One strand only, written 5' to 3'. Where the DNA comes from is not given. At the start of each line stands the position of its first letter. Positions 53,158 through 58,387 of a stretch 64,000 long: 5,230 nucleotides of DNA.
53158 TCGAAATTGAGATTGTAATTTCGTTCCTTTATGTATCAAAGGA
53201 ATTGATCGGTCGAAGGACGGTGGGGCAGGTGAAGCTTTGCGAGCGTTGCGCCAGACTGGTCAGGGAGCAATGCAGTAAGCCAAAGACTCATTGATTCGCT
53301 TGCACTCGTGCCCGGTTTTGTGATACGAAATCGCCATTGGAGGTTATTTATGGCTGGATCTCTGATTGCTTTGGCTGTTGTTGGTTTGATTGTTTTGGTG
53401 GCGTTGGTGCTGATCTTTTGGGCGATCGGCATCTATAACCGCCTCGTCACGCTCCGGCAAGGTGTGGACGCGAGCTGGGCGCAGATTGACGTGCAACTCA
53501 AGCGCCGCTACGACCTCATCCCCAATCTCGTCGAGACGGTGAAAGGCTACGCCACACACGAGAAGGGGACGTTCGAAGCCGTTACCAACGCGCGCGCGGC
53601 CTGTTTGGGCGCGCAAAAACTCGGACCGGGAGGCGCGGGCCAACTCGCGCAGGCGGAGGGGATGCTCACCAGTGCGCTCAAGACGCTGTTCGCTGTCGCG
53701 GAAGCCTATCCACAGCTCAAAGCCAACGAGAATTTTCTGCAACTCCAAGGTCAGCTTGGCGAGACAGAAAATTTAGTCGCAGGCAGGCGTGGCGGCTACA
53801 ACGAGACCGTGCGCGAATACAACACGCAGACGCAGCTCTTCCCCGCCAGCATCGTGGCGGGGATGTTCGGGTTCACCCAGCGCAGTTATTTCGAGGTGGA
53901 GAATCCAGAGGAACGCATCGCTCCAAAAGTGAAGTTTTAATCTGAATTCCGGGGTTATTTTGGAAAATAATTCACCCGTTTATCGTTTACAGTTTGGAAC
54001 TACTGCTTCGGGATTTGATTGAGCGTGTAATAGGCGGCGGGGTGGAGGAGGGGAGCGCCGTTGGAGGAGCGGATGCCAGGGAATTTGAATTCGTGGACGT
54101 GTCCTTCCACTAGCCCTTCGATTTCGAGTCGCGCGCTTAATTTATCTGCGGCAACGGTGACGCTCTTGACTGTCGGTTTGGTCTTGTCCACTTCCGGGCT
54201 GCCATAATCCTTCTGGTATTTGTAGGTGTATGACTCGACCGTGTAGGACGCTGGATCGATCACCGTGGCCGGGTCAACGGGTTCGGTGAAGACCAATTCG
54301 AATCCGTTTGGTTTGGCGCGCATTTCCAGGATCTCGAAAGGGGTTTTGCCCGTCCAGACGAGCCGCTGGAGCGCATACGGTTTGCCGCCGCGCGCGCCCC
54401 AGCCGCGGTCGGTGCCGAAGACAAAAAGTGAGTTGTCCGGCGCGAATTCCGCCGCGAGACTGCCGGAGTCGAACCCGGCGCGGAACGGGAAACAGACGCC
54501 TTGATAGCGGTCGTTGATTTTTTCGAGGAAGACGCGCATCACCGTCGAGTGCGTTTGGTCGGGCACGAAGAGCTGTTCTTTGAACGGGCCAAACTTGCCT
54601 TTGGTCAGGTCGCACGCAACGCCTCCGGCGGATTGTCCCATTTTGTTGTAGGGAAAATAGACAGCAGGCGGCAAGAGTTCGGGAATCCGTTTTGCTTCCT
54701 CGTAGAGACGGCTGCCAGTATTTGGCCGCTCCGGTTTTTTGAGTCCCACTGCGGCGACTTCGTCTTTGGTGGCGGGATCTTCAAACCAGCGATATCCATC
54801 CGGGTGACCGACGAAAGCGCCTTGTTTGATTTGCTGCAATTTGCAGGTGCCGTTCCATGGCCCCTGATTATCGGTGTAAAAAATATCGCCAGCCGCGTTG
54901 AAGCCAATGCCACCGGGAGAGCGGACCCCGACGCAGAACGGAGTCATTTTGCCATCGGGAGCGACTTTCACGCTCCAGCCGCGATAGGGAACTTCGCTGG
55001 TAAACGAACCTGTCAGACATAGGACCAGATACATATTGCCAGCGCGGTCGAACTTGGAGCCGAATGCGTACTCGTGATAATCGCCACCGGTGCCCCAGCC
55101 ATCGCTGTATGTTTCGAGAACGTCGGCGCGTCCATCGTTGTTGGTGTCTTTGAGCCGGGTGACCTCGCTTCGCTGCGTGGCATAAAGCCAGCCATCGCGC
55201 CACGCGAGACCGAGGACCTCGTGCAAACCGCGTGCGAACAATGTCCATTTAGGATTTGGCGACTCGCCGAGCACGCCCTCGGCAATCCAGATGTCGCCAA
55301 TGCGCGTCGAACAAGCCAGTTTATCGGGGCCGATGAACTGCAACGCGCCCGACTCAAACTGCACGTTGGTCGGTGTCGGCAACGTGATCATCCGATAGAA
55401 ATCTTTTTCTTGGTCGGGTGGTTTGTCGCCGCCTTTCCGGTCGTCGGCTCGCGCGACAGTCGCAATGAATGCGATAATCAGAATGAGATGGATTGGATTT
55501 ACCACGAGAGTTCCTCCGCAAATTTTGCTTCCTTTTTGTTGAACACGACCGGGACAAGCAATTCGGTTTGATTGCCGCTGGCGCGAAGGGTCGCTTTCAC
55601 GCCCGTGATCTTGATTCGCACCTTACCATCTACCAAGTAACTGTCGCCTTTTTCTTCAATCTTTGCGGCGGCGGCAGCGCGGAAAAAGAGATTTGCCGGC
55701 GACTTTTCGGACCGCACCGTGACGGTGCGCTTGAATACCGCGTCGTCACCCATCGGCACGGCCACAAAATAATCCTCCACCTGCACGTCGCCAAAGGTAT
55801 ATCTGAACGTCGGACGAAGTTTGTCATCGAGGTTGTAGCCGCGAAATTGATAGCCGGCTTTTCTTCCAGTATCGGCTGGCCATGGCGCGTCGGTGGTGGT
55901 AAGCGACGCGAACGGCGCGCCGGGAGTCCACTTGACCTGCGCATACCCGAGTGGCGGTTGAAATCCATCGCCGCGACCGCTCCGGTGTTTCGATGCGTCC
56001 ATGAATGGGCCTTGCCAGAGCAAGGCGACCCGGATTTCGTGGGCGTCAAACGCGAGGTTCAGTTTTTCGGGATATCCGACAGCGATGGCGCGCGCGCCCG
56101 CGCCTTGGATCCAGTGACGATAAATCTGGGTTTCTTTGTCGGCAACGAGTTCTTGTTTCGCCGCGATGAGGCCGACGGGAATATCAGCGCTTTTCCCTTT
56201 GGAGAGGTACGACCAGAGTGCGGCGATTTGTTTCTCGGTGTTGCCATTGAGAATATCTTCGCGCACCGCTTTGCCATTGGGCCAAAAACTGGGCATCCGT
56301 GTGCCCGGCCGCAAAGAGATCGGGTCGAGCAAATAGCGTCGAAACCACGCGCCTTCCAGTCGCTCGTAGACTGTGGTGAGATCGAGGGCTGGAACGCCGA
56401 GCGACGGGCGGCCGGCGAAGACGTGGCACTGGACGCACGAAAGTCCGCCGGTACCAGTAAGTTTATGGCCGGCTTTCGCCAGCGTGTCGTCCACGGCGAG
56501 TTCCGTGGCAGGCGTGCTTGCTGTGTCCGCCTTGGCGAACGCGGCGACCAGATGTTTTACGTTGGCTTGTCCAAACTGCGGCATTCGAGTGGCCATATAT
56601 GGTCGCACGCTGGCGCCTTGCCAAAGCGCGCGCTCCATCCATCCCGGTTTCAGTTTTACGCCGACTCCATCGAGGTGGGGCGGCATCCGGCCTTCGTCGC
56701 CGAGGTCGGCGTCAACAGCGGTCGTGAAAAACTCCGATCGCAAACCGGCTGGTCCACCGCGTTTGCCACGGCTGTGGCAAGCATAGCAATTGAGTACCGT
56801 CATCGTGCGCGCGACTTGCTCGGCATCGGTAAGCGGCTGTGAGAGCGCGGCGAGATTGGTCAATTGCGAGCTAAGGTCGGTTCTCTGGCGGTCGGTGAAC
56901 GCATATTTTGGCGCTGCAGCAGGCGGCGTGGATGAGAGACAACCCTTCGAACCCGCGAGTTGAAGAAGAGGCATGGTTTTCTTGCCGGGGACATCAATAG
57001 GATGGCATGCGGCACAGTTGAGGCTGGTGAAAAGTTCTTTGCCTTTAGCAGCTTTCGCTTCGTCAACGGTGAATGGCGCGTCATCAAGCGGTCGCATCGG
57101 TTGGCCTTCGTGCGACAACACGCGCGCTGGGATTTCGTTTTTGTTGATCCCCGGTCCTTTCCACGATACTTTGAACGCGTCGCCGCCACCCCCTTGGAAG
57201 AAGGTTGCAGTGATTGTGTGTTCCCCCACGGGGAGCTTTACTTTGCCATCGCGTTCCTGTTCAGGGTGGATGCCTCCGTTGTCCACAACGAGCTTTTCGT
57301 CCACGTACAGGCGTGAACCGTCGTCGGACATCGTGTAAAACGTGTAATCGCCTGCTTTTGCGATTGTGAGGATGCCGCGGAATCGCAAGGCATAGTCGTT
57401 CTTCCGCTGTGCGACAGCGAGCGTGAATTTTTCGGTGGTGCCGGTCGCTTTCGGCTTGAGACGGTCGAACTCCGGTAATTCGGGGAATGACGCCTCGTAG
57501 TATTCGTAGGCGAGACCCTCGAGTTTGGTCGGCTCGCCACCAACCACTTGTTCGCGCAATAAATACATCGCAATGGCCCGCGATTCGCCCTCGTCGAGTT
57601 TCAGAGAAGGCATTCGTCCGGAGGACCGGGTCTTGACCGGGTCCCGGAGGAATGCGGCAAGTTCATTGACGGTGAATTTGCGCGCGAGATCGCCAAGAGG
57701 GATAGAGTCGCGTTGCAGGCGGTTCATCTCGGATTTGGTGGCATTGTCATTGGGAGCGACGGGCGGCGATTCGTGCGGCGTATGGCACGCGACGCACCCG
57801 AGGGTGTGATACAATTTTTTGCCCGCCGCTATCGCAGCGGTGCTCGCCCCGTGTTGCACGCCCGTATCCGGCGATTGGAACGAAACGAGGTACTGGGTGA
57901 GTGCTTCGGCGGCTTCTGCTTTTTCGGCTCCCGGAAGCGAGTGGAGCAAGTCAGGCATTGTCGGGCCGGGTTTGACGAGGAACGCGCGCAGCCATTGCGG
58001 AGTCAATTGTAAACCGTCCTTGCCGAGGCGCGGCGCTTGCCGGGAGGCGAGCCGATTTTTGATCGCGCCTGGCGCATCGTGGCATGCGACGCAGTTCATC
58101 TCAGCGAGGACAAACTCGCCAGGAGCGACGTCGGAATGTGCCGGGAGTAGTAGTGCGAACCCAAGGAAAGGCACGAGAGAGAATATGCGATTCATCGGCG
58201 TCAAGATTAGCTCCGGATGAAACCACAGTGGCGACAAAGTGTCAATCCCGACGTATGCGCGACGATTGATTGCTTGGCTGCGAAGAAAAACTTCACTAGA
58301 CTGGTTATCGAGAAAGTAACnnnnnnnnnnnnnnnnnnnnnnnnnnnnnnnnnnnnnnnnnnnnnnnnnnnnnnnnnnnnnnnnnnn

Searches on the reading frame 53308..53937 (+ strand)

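Call 47: search_protein_families(library=ncbifam, proteins=[window:53308-53937:+], max_evalue=1e-10)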
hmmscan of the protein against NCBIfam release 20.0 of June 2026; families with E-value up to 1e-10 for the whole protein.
window:53308-53937:+ (210 aa): 1 family
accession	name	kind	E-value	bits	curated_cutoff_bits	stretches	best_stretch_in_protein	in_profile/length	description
NF040966.1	MamQ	equivalog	1.5e-27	96.5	250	1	111-208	103-202/221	magnetosome protein MamQ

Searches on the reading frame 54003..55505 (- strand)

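Call 47: search_protein_families(library=ncbifam, proteins=[window:54003-55505:-], max_evalue=1e-10)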
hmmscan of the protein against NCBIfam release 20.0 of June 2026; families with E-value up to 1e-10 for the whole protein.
window:54003-55505:- (501 aa): 1 family
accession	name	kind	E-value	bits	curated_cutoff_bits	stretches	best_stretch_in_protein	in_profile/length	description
TIGR02604.1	Piru_Ver_Nterm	subfamily_domain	1.4e-11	44.4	122.2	1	88-362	65-336/367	PVC-type heme-binding CxxCH protein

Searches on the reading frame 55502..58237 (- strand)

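Call 47: search_protein_families(library=ncbifam, proteins=[window:55502-58237:-], max_evalue=1e-10)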
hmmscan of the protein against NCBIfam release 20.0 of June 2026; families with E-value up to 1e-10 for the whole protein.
window:55502-58237:- (912 aa): 1 family
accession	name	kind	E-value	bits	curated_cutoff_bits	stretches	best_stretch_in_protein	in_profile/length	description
TIGR04485.1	thiosulf_SoxX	equivalog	1.1e-15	58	61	0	600-678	4-75/78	sulfur oxidation c-type cytochrome SoxX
